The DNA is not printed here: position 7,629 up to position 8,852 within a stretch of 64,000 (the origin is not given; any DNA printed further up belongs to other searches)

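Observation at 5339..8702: Candidate undescribed two-gene defence module: triple HARE-HTH / ABC ATPase (DUF3696-like) plus a coupled 307-aa unknown partner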

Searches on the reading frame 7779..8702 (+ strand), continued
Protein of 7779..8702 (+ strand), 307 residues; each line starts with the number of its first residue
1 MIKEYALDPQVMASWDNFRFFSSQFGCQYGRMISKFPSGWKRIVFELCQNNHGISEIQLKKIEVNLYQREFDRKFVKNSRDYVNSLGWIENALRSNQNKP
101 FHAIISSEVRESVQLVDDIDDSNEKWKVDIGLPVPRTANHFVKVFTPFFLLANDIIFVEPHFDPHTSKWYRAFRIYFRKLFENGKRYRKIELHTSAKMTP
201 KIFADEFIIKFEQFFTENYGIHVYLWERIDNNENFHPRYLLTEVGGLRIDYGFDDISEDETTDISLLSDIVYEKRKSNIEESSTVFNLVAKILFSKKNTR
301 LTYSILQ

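Call 52: search_protein_families(library=pfam, proteins=[L034:4937-6943:+, L066:4336-6063:-, L035:5105-6280:+, L053:11077-11883:-, L044:9504-10685:+, L062:4441-6249:+, L049:9039-10073:+, L081:8992-10035:+, L036:10638-11597:+, L002:11014-11733:+], max_evalue=0.001)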
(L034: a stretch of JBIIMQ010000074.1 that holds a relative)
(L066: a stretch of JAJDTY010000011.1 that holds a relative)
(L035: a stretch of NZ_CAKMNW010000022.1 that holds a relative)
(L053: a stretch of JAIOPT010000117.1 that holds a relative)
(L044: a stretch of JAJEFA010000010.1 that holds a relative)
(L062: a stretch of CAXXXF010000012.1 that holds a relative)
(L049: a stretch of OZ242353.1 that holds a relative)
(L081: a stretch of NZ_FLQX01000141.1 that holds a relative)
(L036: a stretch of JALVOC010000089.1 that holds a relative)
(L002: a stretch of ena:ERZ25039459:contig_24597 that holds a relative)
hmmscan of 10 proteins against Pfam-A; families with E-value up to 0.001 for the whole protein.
L034:4937-6943:+ (668 aa): 4 families
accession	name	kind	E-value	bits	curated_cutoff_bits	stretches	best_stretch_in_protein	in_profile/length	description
PF00275.25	EPSP_synthase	-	4.2e-126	421.5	22.8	1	27-438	8-415/417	EPSP synthase (3-phosphoshikimate 1-carboxyvinyltransferase)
PF02224.24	Cytidylate_kin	-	4.7e-70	236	26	1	450-658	1-209/211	Cytidylate kinase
PF13189.12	Cytidylate_kin2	-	0.00018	22.2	28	1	449-598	1-130/176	Cytidylate kinase-like family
PF13207.12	AAA_17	-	0.00066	20.4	27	0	454-515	2-59/136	AAA domain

L066:4336-6063:- (575 aa): 6 families
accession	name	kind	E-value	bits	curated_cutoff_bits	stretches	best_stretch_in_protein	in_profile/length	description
PF00158.32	Sigma54_activat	-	9.3e-66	221.1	20.2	1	256-418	2-165/168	Sigma-54 interaction domain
PF25601.1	AAA_lid_14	-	1.4e-19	70.1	27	1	426-513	1-84/87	AAA+ ATPase lid domain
PF14532.12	Sigma54_activ_2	-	1.7e-18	67.6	25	1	271-425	16-138/138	Sigma-54 interaction domain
PF00004.35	AAA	-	1.3e-06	29.3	21.2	1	279-405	1-117/131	ATPase family associated with various cellular activities (AAA)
PF07728.20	AAA_5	-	2.9e-06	27.8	22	1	278-398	1-125/139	AAA domain (dynein-related subfamily)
PF01078.27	Mg_chelatase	-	0.00022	21.1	20.3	0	334-395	94-157/207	Magnesium chelatase, subunit ChlI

L035:5105-6280:+ (391 aa): 1 family
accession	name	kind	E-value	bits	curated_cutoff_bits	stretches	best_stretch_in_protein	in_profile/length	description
PF01420.25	Methylase_S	-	1.6e-14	54.9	22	1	2-161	5-154/168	Type I restriction modification DNA specificity domain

L053:11077-11883:- (268 aa): 0 families

L044:9504-10685:+ (393 aa): 1 family
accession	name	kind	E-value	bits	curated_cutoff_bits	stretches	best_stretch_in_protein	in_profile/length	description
PF05721.19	PhyH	-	2e-18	67.9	22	1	172-304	64-211/213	Phytanoyl-CoA dioxygenase (PhyH)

L062:4441-6249:+ (602 aa): 2 families
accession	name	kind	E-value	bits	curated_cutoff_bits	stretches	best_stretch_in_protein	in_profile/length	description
PF13175.12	AAA_15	-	1.9e-06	28.2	32.1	0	25-66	1-44/374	AAA ATPase domain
PF13304.12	AAA_21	-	2.2e-05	25.1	27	1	283-337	243-298/304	AAA domain, putative AbiEii toxin, Type IV TA system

L049:9039-10073:+ (344 aa): 1 family
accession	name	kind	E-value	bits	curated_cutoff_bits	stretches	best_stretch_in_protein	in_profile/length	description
PF04326.19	SLFN_AlbA_2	-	1.5e-17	64.6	25.3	1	23-153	1-117/118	Schlafen, AlbA_2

L081:8992-10035:+ (347 aa): 2 families
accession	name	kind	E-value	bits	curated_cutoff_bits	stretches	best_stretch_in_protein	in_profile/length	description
PF06250.17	YhcG_C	-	2.3e-64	216.4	32.5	1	181-334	2-157/157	YhcG PDDEXK nuclease domain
PF17761.7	DUF1016_N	-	1.4e-44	152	32.8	1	23-159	1-137/137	DUF1016 N-terminal domain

L036:10638-11597:+ (319 aa): 1 family
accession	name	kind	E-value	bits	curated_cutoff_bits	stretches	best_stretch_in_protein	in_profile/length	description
PF20208.3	ARPP-1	-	3.7e-102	342.1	27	1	11-302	2-297/297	ARG and Rhodanese-Phosphatase-superfamily-associated Protein domain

L002:11014-11733:+ (239 aa): 0 families

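Call 53: search_protein_families(library=pfam, proteins=[L026:5884-6700:+, L081:5818-6700:+, L067:5977-6600:+, L080:4668-5300:+, L009:6049-6600:+, L068:1471-1900:+, L057:6172-6500:+, L002:7767-8400:+, L005:1272-1649:+, L037:5878-6700:+], max_evalue=0.01)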
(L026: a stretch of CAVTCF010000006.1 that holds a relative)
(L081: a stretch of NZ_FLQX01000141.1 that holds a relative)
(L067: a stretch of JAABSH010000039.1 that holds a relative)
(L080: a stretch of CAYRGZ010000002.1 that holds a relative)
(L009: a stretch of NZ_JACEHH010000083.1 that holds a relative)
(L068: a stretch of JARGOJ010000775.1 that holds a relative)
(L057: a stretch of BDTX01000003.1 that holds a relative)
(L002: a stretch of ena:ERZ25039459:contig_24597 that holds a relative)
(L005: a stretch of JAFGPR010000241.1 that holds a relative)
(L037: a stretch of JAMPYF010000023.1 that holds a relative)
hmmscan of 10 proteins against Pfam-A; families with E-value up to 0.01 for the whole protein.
L026:5884-6700:+ (272 aa): 6 families
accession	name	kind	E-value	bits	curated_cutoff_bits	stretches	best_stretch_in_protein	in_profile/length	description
PF13175.12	AAA_15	-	5.6e-08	33.2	32.1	1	134-185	3-54/374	AAA ATPase domain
PF13476.12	AAA_23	-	5.2e-07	30.9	27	1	137-177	2-42/201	AAA domain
PF13304.12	AAA_21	-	2.6e-06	28.1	27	1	156-188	1-31/304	AAA domain, putative AbiEii toxin, Type IV TA system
PF13555.12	AAA_29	-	2.5e-05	24.4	27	1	134-177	1-45/61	P-loop containing region of AAA domain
PF02463.25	SMC_N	-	0.00011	22.1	40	1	134-177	2-47/220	RecF/RecN/SMC N terminal domain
PF13514.12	AAA_27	-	0.0053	16.8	22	1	153-176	25-48/206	AAA domain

L081:5818-6700:+ (294 aa): 7 families
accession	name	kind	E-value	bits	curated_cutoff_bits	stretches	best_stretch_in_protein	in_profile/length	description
PF13304.12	AAA_21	-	1.5e-06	28.9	27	1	180-215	1-34/304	AAA domain, putative AbiEii toxin, Type IV TA system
PF13175.12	AAA_15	-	2e-06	28.1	32.1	1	158-245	3-82/374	AAA ATPase domain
PF13476.12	AAA_23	-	9.2e-06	26.9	27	1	161-201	2-42/201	AAA domain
PF13555.12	AAA_29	-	3.5e-05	23.9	27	1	166-201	12-45/61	P-loop containing region of AAA domain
PF02463.25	SMC_N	-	0.0002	21.3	40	1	158-201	2-47/220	RecF/RecN/SMC N terminal domain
PF13514.12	AAA_27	-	0.0027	17.8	22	1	177-205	25-53/206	AAA domain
PF11398.14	DUF2813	-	0.0027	17.6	21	1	158-201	3-45/372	Protein of unknown function (DUF2813)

L067:5977-6600:+ (208 aa): 7 families
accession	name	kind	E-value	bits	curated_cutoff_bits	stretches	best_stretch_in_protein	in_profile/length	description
PF13175.12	AAA_15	-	2.1e-13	51.1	32.1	1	1-45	1-45/374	AAA ATPase domain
PF13476.12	AAA_23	-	2.6e-11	45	27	1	5-46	1-42/201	AAA domain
PF02463.25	SMC_N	-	9e-07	29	40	1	2-46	1-47/220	RecF/RecN/SMC N terminal domain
PF13304.12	AAA_21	-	1.4e-05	25.7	27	1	25-50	1-29/304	AAA domain, putative AbiEii toxin, Type IV TA system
PF13555.12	AAA_29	-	3.7e-05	23.8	27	1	15-44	13-43/61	P-loop containing region of AAA domain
PF11398.14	DUF2813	-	0.00021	21.2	21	1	1-45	1-44/372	Protein of unknown function (DUF2813)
PF13514.12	AAA_27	-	0.0023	18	22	1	3-44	3-47/206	AAA domain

L080:4668-5300:+ (211 aa): 5 families
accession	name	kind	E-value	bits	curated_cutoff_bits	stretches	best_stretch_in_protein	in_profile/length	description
PF13175.12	AAA_15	-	4.5e-12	46.7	32.1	1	1-119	1-92/374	AAA ATPase domain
PF13476.12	AAA_23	-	1.1e-08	36.4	27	1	6-46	2-42/201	AAA domain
PF02463.25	SMC_N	-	2.2e-05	24.5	40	1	3-43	2-44/220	RecF/RecN/SMC N terminal domain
PF13304.12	AAA_21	-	4.1e-05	24.2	27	1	25-54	1-29/304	AAA domain, putative AbiEii toxin, Type IV TA system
PF13555.12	AAA_29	-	0.00045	20.3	27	1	3-44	1-43/61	P-loop containing region of AAA domain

L009:6049-6600:+ (184 aa): 4 families
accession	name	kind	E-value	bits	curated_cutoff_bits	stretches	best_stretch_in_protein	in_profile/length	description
PF13175.12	AAA_15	-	3e-08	34.1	32.1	1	1-44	1-46/374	AAA ATPase domain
PF13476.12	AAA_23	-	2.6e-06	28.6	27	1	5-95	2-85/201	AAA domain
PF13304.12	AAA_21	-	0.00043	20.9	27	1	25-86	1-63/304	AAA domain, putative AbiEii toxin, Type IV TA system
PF02463.25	SMC_N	-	0.00079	19.3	40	1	1-44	1-47/220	RecF/RecN/SMC N terminal domain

L068:1471-1900:+ (143 aa): 6 families
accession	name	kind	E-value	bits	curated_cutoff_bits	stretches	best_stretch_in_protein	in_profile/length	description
PF13476.12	AAA_23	-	2.5e-06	28.7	27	1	5-45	2-42/201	AAA domain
PF13175.12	AAA_15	-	1.2e-05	25.6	32.1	1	3-47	4-48/374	AAA ATPase domain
PF13304.12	AAA_21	-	1.4e-05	25.8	27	1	24-104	1-79/304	AAA domain, putative AbiEii toxin, Type IV TA system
PF02463.25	SMC_N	-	1.8e-05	24.7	40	1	3-42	3-44/220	RecF/RecN/SMC N terminal domain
PF13555.12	AAA_29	-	0.00033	20.8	27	1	7-41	6-41/61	P-loop containing region of AAA domain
PF13514.12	AAA_27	-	0.002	18.2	22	1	21-42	25-46/206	AAA domain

L057:6172-6500:+ (109 aa): 6 families
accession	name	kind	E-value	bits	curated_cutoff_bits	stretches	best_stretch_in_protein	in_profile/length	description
PF13476.12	AAA_23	-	3.1e-08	34.9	27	1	55-92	5-42/201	AAA domain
PF13175.12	AAA_15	-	3.2e-07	30.7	32.1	1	55-90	9-44/374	AAA ATPase domain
PF13304.12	AAA_21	-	2.2e-06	28.4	27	1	71-96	1-26/304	AAA domain, putative AbiEii toxin, Type IV TA system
PF13555.12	AAA_29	-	0.00011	22.3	27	1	55-90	10-43/61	P-loop containing region of AAA domain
PF02463.25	SMC_N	-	0.00035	20.5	40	1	55-91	8-46/220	RecF/RecN/SMC N terminal domain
PF13514.12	AAA_27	-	0.0012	18.9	22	1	61-90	18-47/206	AAA domain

L002:7767-8400:+ (211 aa): 3 families
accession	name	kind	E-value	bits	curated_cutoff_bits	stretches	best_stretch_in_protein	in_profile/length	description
PF05066.19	HARE-HTH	-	6.9e-07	30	25.9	1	1-38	1-37/71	HB1, ASXL, restriction endonuclease HTH domain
PF08461.16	HTH_12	-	0.0018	18.6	21.4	0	5-33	1-29/66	Ribonuclease R winged-helix domain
PF23159.1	WH_Rok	-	0.0036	17.8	27.6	0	3-31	1-29/58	Repressor Rok winged helix domain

L005:1272-1649:+ (125 aa): 2 families
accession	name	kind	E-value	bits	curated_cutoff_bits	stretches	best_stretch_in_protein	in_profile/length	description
PF05066.19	HARE-HTH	-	0.0002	22.1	25.9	1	1-34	1-34/71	HB1, ASXL, restriction endonuclease HTH domain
PF23159.1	WH_Rok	-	0.0034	17.9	27.6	1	3-34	1-32/58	Repressor Rok winged helix domain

L037:5878-6700:+ (274 aa): 8 families
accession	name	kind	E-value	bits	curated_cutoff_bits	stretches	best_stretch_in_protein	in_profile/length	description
PF13175.12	AAA_15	-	1.2e-09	38.7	32.1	1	148-234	5-83/374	AAA ATPase domain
PF13476.12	AAA_23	-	3.2e-08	34.9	27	1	149-191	2-44/201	AAA domain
PF13304.12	AAA_21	-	2.3e-06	28.3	27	1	168-200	1-31/304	AAA domain, putative AbiEii toxin, Type IV TA system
PF13555.12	AAA_29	-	2.6e-05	24.3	27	1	159-189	15-45/61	P-loop containing region of AAA domain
PF02463.25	SMC_N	-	7.4e-05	22.7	40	1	146-189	2-47/220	RecF/RecN/SMC N terminal domain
PF11398.14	DUF2813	-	0.0034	17.2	21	1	146-189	3-45/372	Protein of unknown function (DUF2813)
PF09003.16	Arm-DNA-bind_1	-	0.0036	17.8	22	0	32-63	22-53/74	Bacteriophage lambda integrase, Arm DNA-binding domain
PF13514.12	AAA_27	-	0.0052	16.8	22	1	166-188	26-48/206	AAA domain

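Call 61: search_protein_families(library=padloc, proteins=[L036:4469-6265:+, L036:6274-7992:+, L036:7989-8894:+, L032:4514-6256:+, L032:6253-7998:+, L032:8001-8948:+, L018:1217-3037:+, L018:4282-6330:+, L018:6333-7997:+, L036:2804-4270:+], max_evalue=0.001)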
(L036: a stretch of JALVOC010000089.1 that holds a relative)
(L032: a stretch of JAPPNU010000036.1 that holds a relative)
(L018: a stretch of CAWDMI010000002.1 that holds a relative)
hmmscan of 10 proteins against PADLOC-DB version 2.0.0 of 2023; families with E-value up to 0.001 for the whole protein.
L036:4469-6265:+ (598 aa): 11 families
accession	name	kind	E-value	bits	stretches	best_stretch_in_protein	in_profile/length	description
PDLC04151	HEC-05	-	1.1e-30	105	3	8-59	25-76/600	-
PDLC04709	PDC-M55C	-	1.9e-19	67.7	1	9-211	15-233/554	-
PDLC04150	HEC-05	-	6.3e-16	56.3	1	11-60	10-59/583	-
PDLC04153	HEC-05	-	9.3e-11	38.6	1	14-60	12-58/621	-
PDLC04152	HEC-05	-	1.3e-08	31.9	1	117-219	170-265/566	-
PDLC03877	NsnA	-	2.9e-08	31.4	1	10-209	52-193/385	-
PDLC02686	Orf5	-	3.7e-06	23.7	1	23-108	21-110/566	Orf5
PDLC04157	HEC-06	-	4.9e-06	23.4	1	11-88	11-86/558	-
PDLC02693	Orf5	-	1.7e-05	22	1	24-211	10-206/543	Orf5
PDLC02792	SspE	-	0.00034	17.1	0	23-50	24-51/771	SspE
PDLC02695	Orf5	-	0.00087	15.8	0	20-111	17-112/601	Orf5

L036:6274-7992:+ (572 aa): 76 families (the best 25 are shown)
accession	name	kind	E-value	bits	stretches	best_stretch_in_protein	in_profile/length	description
PDLC03878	NsnB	-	2.4e-42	143.9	2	422-571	200-339/345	-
PDLC04707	PDC-M55A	-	5.5e-38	129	2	418-567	258-402/421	-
PDLC04148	HEC-03B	-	3.1e-33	113.5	2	316-566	213-436/458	-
PDLC02979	AriA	-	4e-20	70.9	2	1-46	1-46/373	-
PDLC02980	AriA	-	1.1e-14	53.2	2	414-503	220-303/304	-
PDLC04176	HEC-01A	-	3.4e-12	44.4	2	1-53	1-53/371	-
PDLC04178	HEC-01A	-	2.9e-11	41.1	1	2-52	8-57/399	-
PDLC02335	AbiLi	-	2.2e-10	38.1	1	3-509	50-245/326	AbiLi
PDLC00096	GajA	-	3.2e-10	37.3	1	1-43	1-44/630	AAA ATPase domain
PDLC00067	GajA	-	1.5e-09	34.9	1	3-44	5-45/604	AAA ATPase domain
PDLC00094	GajA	-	1.6e-09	34.8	1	1-45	1-44/569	AAA ATPase domain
PDLC00090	GajA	-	1.7e-09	35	1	1-44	1-45/659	AAA ATPase domain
PDLC00069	GajA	-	3.4e-09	33.7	1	1-45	1-45/687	AAA ATPase domain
PDLC00070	GajA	-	6.9e-09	32.8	1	458-502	291-336/596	AAA ATPase domain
PDLC00271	PtuA1|PtuA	-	1.3e-08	32.8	1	1-46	1-46/421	AAA ATPase domain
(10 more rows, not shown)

L036:7989-8894:+ (301 aa): 0 families

L032:4514-6256:+ (580 aa): 91 families (the best 25 are shown)
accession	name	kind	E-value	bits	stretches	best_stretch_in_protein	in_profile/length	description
PDLC03878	NsnB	-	8.8e-22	76.3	2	237-320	198-283/345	-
PDLC02979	AriA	-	6.1e-21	73.6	2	1-42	1-44/373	-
PDLC02980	AriA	-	1.5e-20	72.4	2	246-319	230-304/304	-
PDLC04135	mad3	-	1.8e-15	55.4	2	235-323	246-332/374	mads_3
PDLC02981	AriAB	-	1.6e-13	48.3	1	273-455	331-521/694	-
PDLC04611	PDC-M38A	-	1.8e-13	48.8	2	1-44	1-45/383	-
PDLC00067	GajA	-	5.3e-13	46.3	1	2-43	5-46/604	AAA ATPase domain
PDLC04180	HEC-01A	-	9.8e-13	46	2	2-41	3-42/382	-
PDLC04608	PDC-M38A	-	4.8e-12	44.2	2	243-315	241-313/367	-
PDLC00070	GajA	-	6.9e-12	42.8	1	2-43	3-44/596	AAA ATPase domain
PDLC04148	HEC-03B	-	9e-12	42.7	2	1-43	1-43/458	-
PDLC00062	GajA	-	1.8e-11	41.2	1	2-43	3-44/639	AAA ATPase domain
PDLC00093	GajA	-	2.2e-11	41.2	1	2-43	3-45/736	AAA ATPase domain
PDLC02358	Old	-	5.1e-11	40.1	1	2-42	4-44/578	Old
PDLC02335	AbiLi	-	5.6e-11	40.1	1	1-326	49-247/326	AbiLi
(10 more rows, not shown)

L032:6253-7998:+ (581 aa): 71 families (the best 25 are shown)
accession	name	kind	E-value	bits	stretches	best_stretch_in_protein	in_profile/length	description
PDLC03878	NsnB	-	3.4e-43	146.7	2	376-579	149-338/345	-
PDLC04707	PDC-M55A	-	4.5e-43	145.8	2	416-579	249-405/421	-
PDLC04148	HEC-03B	-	9.9e-33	111.8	2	411-576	285-437/458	-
PDLC02979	AriA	-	7.6e-22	76.6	2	384-511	252-372/373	-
PDLC02980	AriA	-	1.7e-21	75.5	2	382-512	184-303/304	-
PDLC02335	AbiLi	-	2.1e-12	44.8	1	3-52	50-105/326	AbiLi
PDLC04176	HEC-01A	-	2.2e-12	45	2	1-59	1-59/371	-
PDLC04178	HEC-01A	-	1.2e-11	42.3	1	2-59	8-64/399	-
PDLC00070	GajA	-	1.5e-11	41.6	1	458-511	283-336/596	AAA ATPase domain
PDLC04392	PDC-M07A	-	1.1e-10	39.2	1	3-112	2-109/432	-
PDLC00069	GajA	-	1.3e-09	35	1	467-511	336-380/687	AAA ATPase domain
PDLC02981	AriAB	-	1.7e-09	34.9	1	463-512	328-377/694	-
PDLC04389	PDC-M07A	-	2.3e-09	34.8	1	3-48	6-50/443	-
PDLC04393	PDC-M07A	-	2.4e-09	34.7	1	3-78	2-77/435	-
PDLC04179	HEC-01A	-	2.5e-09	34.7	1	5-95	4-90/459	-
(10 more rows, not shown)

L032:8001-8948:+ (315 aa): 0 families

L018:1217-3037:+ (606 aa): 36 families (the best 25 are shown)
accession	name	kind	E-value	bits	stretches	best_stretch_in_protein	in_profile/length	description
PDLC02688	Orf5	-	1.9e-119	397.8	1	18-566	4-553/554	Orf5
PDLC04157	HEC-06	-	2.3e-77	258.9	1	7-596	5-556/558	-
PDLC04155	HEC-06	-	2.9e-77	258.5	1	8-597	4-560/562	-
PDLC04154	HEC-06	-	2.1e-71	239.3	1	22-598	22-567/569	-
PDLC02700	Orf5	-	8.5e-61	204.3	1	20-595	8-555/555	Orf5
PDLC02687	Orf5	-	4.4e-59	198.6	1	23-554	17-536/543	Orf5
PDLC02695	Orf5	-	2.3e-51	172.9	1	9-556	3-581/601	Orf5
PDLC02693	Orf5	-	1.6e-46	157.5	1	24-595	9-542/543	Orf5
PDLC02701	Orf5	-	1.8e-42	143.6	1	14-561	8-579/596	Orf5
PDLC02691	Orf5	-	5.3e-38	128.9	2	186-595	196-579/579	Orf5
PDLC02686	Orf5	-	6.6e-35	118.6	2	23-238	20-236/566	Orf5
PDLC02692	Orf5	-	4.9e-33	112.7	1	22-559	6-539/558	Orf5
PDLC02698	Orf5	-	6.4e-25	85.9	2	187-550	196-545/573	Orf5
PDLC02690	Orf5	-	1.5e-24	84.7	1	23-258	9-232/531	Orf5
PDLC02694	Orf5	-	4.1e-22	76.6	1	22-237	16-241/574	Orf5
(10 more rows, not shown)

L018:4282-6330:+ (682 aa): 104 families (the best 25 are shown)
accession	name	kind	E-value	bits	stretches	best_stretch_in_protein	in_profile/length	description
PDLC02358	Old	-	7.8e-25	85.7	1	385-555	281-454/578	Old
PDLC02979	AriA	-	1e-22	79.5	2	327-432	267-373/373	-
PDLC00096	GajA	-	7.8e-17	59.2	2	361-505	260-408/630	AAA ATPase domain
PDLC00071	GajA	-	3.7e-15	53.7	1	359-525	243-411/588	AAA ATPase domain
PDLC02980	AriA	-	1.5e-14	52.7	1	361-433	234-304/304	-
PDLC00075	GajA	-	3.1e-14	50.4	1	362-550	246-422/536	AAA ATPase domain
PDLC02981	AriAB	-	3.5e-14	50.4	1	378-434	320-379/694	-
PDLC03878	NsnB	-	7e-14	50.3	1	308-434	156-283/345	-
PDLC00091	GajA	-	8.3e-14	49.3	1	388-505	296-413/627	AAA ATPase domain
PDLC04182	HEC-01A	-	3.4e-13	47.3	2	376-454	296-373/406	-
PDLC00067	GajA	-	3.7e-13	46.8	1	382-565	298-476/604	AAA ATPase domain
PDLC00062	GajA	-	4e-13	46.7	1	368-452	281-364/639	AAA ATPase domain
PDLC00271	PtuA1|PtuA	-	6.4e-13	47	2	388-433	278-323/421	AAA ATPase domain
PDLC00099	GajA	-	1.8e-12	45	1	372-505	284-414/626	AAA ATPase domain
PDLC00069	GajA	-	2.8e-12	43.9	1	390-509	336-460/687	AAA ATPase domain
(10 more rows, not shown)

L018:6333-7997:+ (554 aa): 74 families (the best 25 are shown)
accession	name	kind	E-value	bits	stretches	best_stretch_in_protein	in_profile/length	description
PDLC03878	NsnB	-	8.8e-44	148.7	1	1-553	1-339/345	-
PDLC04148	HEC-03B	-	2e-40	137.2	2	415-550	314-438/458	-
PDLC04707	PDC-M55A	-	1.6e-39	134.1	2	409-550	268-403/421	-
PDLC02979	AriA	-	1.2e-21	75.9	2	385-485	273-373/373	-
PDLC02980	AriA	-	1.1e-14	53.1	1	368-485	182-303/304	-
PDLC04178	HEC-01A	-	3.5e-11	40.8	1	2-52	9-58/399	-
PDLC02335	AbiLi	-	4.4e-11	40.4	1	1-48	49-102/326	AbiLi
PDLC04176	HEC-01A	-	4.5e-11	40.7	2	4-90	5-86/371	-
PDLC04177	HEC-01A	-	7.2e-11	39.7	1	1-51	4-55/393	-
PDLC04393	PDC-M07A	-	4.2e-10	37.2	1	1-81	1-81/435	-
PDLC00070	GajA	-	6.7e-10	36.2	1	438-484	290-336/596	AAA ATPase domain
PDLC04392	PDC-M07A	-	8.1e-10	36.3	1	1-79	1-79/432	-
PDLC00077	GajA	-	1.7e-09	34.8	1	440-485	335-380/616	AAA ATPase domain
PDLC00067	GajA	-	5.1e-09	33.1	1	2-46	5-48/604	AAA ATPase domain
PDLC04389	PDC-M07A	-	7.3e-09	33.1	1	2-50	6-54/443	-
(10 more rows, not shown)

L036:2804-4270:+ (488 aa): 3 families
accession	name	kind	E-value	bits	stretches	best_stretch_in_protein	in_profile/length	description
PDLC02402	Aga_SIR2-PNTD1-PNTD2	-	1.6e-09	34.5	1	157-380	305-535/876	Class I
PDLC02418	Aga_SIR2-Kinase-PNTD1-PNTD2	-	0.00023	17.5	1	290-340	311-360/756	Class I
PDLC05032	PDC-S50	-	0.00028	18.1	1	9-127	4-121/387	-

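Call 66: search_solved_structures(query=A2, max_evalue=10, show_alignments=3)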
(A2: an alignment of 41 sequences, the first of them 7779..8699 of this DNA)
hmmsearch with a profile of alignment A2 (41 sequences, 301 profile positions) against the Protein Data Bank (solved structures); distinct sequences matched with E-value up to 10: 7.
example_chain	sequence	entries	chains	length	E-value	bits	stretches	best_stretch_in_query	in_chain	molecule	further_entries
3vz3_A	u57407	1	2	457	0.02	17.3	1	46-112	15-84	Succinate-semialdehyde dehydrogenase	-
4it9_A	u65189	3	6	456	0.02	17.3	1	46-112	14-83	Succinate-semialdehyde dehydrogenase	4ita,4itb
3vz1_A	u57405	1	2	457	0.02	17.3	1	46-112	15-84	Succinate-semialdehyde dehydrogenase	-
3vz2_A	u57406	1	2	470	0.021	17.2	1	46-112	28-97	Succinate-semialdehyde dehydrogenase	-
2olc_A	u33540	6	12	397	0.41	13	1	145-182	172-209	Methylthioribose kinase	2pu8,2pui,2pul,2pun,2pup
9v1k_st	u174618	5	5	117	0.77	12.1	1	128-223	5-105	40S ribosomal protein S17, putative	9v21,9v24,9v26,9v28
2jpb_A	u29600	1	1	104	1.9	10.8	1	201-243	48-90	Transcriptional regulatory protein ompR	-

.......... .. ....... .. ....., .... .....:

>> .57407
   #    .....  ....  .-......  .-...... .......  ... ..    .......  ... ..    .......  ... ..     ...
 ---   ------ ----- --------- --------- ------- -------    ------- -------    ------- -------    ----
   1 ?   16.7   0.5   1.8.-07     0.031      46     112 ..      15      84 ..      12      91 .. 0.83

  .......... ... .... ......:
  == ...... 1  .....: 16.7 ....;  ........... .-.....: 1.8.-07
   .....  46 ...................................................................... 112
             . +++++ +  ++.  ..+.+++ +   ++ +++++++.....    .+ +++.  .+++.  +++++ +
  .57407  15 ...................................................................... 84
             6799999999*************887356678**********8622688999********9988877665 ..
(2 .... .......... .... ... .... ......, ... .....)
